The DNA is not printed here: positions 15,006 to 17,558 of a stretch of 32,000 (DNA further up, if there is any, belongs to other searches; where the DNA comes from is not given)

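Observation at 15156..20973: Compact MoxR AAA+ / 858-aa helical-vWA fusion / 750-aa SWIM-zinc-finger operon: candidate uncharacterised archaeal NTP-driven system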

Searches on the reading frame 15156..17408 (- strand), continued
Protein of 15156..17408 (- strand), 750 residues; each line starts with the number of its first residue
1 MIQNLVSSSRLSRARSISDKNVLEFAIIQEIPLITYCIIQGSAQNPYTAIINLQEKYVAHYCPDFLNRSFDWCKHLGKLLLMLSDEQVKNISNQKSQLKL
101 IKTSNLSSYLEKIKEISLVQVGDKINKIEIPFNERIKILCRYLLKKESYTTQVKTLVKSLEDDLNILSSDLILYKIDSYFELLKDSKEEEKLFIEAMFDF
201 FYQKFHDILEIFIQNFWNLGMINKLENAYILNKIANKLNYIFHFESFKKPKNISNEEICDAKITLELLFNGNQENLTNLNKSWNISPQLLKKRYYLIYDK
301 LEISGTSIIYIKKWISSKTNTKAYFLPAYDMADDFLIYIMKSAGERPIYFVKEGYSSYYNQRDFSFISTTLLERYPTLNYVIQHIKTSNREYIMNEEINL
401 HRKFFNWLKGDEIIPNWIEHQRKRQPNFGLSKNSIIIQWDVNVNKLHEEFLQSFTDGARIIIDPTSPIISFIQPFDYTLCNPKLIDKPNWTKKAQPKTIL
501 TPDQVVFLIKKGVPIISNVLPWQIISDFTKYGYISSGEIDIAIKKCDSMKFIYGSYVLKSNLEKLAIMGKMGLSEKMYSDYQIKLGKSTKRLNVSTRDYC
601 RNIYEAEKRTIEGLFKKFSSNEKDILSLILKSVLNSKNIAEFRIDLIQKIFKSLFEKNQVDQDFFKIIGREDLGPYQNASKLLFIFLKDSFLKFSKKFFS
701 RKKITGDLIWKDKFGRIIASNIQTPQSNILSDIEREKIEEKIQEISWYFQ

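Call 68: search_protein_families(library=pfam, proteins=[L023:3817-4932:+, L023:4960-7989:+, L023:8001-10349:+, L024:329-2278:+, L024:2283-4178:+], max_evalue=1)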
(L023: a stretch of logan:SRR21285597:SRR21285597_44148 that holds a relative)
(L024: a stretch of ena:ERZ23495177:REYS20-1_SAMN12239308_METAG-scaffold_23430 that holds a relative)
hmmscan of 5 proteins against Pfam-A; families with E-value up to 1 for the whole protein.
L023:3817-4932:+ (371 aa): 17 families
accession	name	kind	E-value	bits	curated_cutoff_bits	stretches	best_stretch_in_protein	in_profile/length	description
PF07728.20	AAA_5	-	1.1e-21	77.7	22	1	116-257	3-139/139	AAA domain (dynein-related subfamily)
PF07726.17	AAA_3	-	9.6e-17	61.5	27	1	116-258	3-130/131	ATPase family associated with various cellular activities (AAA)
PF01078.27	Mg_chelatase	-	1.8e-06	28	20.3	1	99-242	12-160/207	Magnesium chelatase, subunit ChlI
PF13401.12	AAA_22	-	0.00013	22.7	27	1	116-169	9-60/130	AAA domain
PF00493.29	MCM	-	0.00072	19.2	23.3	1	111-231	56-166/224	MCM P-loop domain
PF00004.35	AAA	-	0.0011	19.9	21.2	1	116-135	2-21/131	ATPase family associated with various cellular activities (AAA)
PF20030.5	bpMoxR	-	0.0018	17.8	27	1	100-269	19-172/205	MoxR domain in the MoxR-vWA-beta-propeller ternary systems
PF13191.12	AAA_16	-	0.011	16.7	32.6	1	110-138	21-51/167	AAA ATPase domain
PF10662.15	PduV-EutP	-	0.019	15.2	21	1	116-147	5-36/143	Ethanolamine utilisation - propanediol utilisation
PF20720.3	nSTAND3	-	0.021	14.9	27.2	1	114-131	19-36/155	Novel STAND NTPase 3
PF05496.18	RuvB_N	-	0.024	14.8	27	1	116-134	37-55/159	Holliday junction DNA helicase RuvB P-loop domain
PF00158.32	Sigma54_activat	-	0.06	13.5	20.2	1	97-219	7-123/168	Sigma-54 interaction domain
PF00005.33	ABC_tran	-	0.064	14.3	25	1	117-153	16-54/137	ABC transporter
PF25623.1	T4_CASP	-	0.088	12.8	27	1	62-93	95-126/247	T4-phage like capsid assembly scaffolding protein family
PF24983.1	DUF7774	-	0.1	13.1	26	1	50-81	10-41/97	Domain of unknown function (DUF7774)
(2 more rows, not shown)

L023:4960-7989:+ (1009 aa): 7 families
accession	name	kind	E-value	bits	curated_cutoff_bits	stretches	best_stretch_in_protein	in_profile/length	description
PF13519.12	VWA_2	-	4.3e-07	31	27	1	841-941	2-106/107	von Willebrand factor type A domain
PF05762.20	VWA_CoxE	-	0.00019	21.4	26.4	1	804-969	27-188/222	VWA domain containing CoxE-like protein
PF25045.1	vWA_Ro60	-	0.00067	20.1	27.7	1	841-943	3-103/165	Ro60 vWA domain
PF09967.15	DUF2201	-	0.014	15.9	26.4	1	840-921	1-76/123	VWA-like domain (DUF2201)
PF11971.13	CAMSAP_CH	-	0.17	12.3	27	1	174-212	47-84/85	CAMSAP CH domain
PF00675.25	Peptidase_M16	-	0.25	11.7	22.3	0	314-372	79-138/149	Insulinase (Peptidase family M16)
PF25225.1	DUF7843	-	0.63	11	25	1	333-373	21-62/79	Domain of unknown function (DUF7843)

L023:8001-10349:+ (782 aa): 9 families
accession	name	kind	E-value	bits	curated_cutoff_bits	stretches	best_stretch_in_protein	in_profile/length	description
PF07719.23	TPR_2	-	0.00061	20.2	27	1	129-158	5-34/34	Tetratricopeptide repeat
PF02847.23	MA3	-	0.00079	19.8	23.2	1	134-212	11-91/113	MA3 domain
PF13176.12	TPR_7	-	0.00092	19.6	27.9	1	134-158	8-32/36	Tetratricopeptide repeat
PF13181.12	TPR_8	-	0.025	15.2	25.7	1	135-157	11-33/34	Tetratricopeptide repeat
PF00515.34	TPR_1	-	0.025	14.8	27.8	1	132-155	8-31/34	Tetratricopeptide repeat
PF04434.22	SWIM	-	0.031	14.3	19.6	1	75-94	16-35/38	SWIM zinc finger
PF04212.24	MIT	-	0.042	14.4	30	1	129-152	8-31/66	MIT (microtubule interacting and transport) domain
PF13428.12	TPR_14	-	0.28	12.5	23.5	1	128-159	4-35/44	Tetratricopeptide repeat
PF07647.24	SAM_2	-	0.31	11.7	20.5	0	622-671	13-61/66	SAM domain (Sterile alpha motif)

L024:329-2278:+ (649 aa): 11 families
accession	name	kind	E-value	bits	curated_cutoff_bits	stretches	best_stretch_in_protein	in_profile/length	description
PF13519.12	VWA_2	-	8.4e-08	33.2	27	1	481-582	1-106/107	von Willebrand factor type A domain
PF05762.20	VWA_CoxE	-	6.7e-07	29.4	26.4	1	444-614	26-195/222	VWA domain containing CoxE-like protein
PF00092.34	VWA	-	1.3e-06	29.2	23.8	1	481-642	2-172/174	von Willebrand factor type A domain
PF01882.25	DUF58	-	0.00032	20.4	23.4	1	469-596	25-159/216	Protein of unknown function DUF58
PF13768.12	VWA_3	-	0.013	15.9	27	1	480-586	2-109/155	von Willebrand factor type A domain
PF12008.13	EcoR124_C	-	0.03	14.4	23.1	1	68-134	156-218/260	Type I restriction and modification enzyme - subunit R C terminal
PF11775.14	CobT_C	-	0.035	14.2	21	1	481-531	15-65/220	Cobalamin biosynthesis protein CobT VWA domain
PF02758.22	PYRIN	-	0.07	13.7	22.9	0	38-80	29-71/76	PAAD/DAPIN/Pyrin domain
PF19564.4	DUF6086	-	0.19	12.3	31.9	0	272-325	28-84/119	Family of unknown function (DUF6086)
PF07228.17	SpoIIE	-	0.33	11.3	25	0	501-603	61-149/192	Stage II sporulation protein E (SpoIIE)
PF09520.16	RE_TdeIII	-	0.85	9.6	27.2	1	298-351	48-102/242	Type II restriction endonuclease, TdeIII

L024:2283-4178:+ (631 aa): 2 families
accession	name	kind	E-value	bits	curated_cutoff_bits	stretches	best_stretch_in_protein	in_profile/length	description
PF03979.19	Sigma70_r1_1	-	0.012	16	22.5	1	369-393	6-30/81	Sigma-70 factor, region 1.1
PF12069.13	DUF3549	-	0.044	13.4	27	1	88-152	244-311/340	Protein of unknown function (DUF3549)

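Call 70: list_cluster_members(proteins=[P0041, P0043, P0044, P0045, P0057, P0037, P0036, P0039, P0025, P0015])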
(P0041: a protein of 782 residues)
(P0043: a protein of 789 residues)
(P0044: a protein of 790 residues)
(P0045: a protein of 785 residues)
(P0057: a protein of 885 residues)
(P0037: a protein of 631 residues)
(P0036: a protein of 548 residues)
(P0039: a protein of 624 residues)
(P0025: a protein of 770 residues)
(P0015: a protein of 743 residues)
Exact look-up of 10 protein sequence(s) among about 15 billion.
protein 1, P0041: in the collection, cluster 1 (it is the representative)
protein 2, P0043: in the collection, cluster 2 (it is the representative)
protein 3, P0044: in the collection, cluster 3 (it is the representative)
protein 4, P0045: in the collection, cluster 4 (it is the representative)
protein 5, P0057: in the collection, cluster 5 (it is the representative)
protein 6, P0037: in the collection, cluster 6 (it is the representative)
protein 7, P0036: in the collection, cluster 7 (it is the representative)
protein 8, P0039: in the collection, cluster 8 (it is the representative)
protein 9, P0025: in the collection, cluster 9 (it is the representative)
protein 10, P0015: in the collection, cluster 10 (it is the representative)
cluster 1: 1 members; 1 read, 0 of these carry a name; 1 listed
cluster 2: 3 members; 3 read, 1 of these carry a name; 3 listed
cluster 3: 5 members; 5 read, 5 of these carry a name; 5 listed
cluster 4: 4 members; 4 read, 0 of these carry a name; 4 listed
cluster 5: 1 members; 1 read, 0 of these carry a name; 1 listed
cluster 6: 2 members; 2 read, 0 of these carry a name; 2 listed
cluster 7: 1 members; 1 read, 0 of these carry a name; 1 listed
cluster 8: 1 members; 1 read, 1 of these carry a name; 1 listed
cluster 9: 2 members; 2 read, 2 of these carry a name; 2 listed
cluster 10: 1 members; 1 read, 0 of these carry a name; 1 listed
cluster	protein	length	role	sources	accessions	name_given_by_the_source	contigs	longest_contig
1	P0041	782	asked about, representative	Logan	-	-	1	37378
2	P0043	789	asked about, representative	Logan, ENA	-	-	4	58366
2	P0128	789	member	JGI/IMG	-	hypothetical protein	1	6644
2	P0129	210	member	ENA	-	-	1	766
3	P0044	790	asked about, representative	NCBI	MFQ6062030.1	MAG: hypothetical protein ACE5J9_02505 [Methanosarcinales archaeon]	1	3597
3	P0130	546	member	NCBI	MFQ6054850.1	MAG: hypothetical protein ACE5J3_02585, partial [Methanosarcinales archaeon]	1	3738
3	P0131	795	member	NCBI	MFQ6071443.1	MAG: hypothetical protein ACE5KT_01920 [Methanosarcinales archaeon]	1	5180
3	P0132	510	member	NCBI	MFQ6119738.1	MAG: hypothetical protein ACE5KE_07610 [Methanosarcinales archaeon]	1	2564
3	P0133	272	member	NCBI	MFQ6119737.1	MAG: hypothetical protein ACE5KE_07605 [Methanosarcinales archaeon]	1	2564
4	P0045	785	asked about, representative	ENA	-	-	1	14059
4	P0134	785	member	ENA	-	-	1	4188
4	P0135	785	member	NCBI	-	-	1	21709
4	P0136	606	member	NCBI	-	-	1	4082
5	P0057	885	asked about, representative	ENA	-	-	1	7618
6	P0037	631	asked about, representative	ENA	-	-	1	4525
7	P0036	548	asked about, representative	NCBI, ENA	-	-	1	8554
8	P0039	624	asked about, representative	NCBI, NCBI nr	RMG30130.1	MAG: hypothetical protein D6732_16530 [Methanobacteriota archaeon] | MAG: hypothetical protein D6732_16530 [Euryarchaeota archaeon]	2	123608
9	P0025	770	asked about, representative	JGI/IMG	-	hypothetical protein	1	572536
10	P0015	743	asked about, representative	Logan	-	-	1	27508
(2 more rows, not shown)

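Call 71: find_encoding_contigs(protein=P0039, flank=8000, max_places=1)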
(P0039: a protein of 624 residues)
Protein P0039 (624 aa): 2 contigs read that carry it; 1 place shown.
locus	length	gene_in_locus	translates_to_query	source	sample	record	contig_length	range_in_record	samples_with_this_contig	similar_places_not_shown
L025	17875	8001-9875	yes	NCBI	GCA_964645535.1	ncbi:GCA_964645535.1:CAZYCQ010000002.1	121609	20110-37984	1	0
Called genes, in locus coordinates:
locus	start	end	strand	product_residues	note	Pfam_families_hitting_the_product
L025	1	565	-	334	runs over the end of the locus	PF00814:TsaD, PF22521:HypF_C_2 (weak)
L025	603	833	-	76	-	-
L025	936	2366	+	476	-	PF00293:NUDIX, PF00753:Lactamase_B, PF12706:Lactamase_B_2 (weak), PF17778:WHD_BLACT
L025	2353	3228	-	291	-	PF01975:SurE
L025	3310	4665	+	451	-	PF05977:MFS_3, PF07690:MFS_1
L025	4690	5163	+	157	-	-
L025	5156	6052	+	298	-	PF20030:bpMoxR, PF00158:Sigma54_activat (weak), PF01078:Mg_chelatase (faint), PF14532:Sigma54_activ_2 (faint), PF00004:AAA (faint), PF07726:AAA_3, PF07728:AAA_5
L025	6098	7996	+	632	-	PF13519:VWA_2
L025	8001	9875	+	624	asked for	-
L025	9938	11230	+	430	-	-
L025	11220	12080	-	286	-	PF24038:DUF7347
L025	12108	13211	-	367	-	-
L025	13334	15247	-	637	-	PF07669:Eco57I, PF02384:N6_Mtase (weak)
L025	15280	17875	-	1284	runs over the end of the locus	PF02369:Big_1 (faint), PF10670:DUF4198 (faint), PF13620:CarboxypepD_reg (faint), PF17802:SpaA (faint), PF07210:DUF1416 (faint), PF11974:bMG3 (faint), PF17789:MG4 (faint), PF17210:SdrD_B (weak), +1 more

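Call 72: find_encoding_contigs(protein=P0045, flank=8000, max_places=2)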
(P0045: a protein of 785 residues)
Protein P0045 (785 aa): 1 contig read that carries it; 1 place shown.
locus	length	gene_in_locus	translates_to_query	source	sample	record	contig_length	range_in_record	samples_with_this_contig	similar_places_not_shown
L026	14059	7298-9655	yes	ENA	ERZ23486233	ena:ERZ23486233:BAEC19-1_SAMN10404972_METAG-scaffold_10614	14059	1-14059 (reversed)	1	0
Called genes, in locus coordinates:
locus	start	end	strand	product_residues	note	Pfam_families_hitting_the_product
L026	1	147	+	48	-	?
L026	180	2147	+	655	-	-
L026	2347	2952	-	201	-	-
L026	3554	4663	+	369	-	PF01078:Mg_chelatase (faint), PF07726:AAA_3, PF07728:AAA_5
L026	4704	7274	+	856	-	PF05762:VWA_CoxE (weak), PF00092:VWA (weak), PF13519:VWA_2 (weak)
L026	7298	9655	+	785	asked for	-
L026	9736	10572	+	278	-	PF00561:Abhydrolase_1, PF12146:Hydrolase_4, PF12697:Abhydrolase_6, PF03096:Ndr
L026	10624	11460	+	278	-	PF06028:DUF915 (faint), PF00561:Abhydrolase_1, PF12146:Hydrolase_4, PF12697:Abhydrolase_6, PF03096:Ndr (weak), PF08386:Abhydrolase_4 (weak)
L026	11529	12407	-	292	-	PF02754:CCG (faint)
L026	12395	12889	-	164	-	PF13183:Fer4_8, PF13534:Fer4_17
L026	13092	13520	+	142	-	PF11969:DcpS_C, PF01230:HIT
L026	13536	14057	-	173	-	?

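Call 81: find_related_loci(query=A1, collection=viral_contigs, flank=8000)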
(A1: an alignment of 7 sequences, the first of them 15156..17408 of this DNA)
Query A1 (750 aa) in viral_contigs; peptide patterns used: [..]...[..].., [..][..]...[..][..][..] (x = any residue, [..] = any of these).
44 stretches matched a pattern, but none encodes a relative of the query by tblastn (E <= 1e-3).
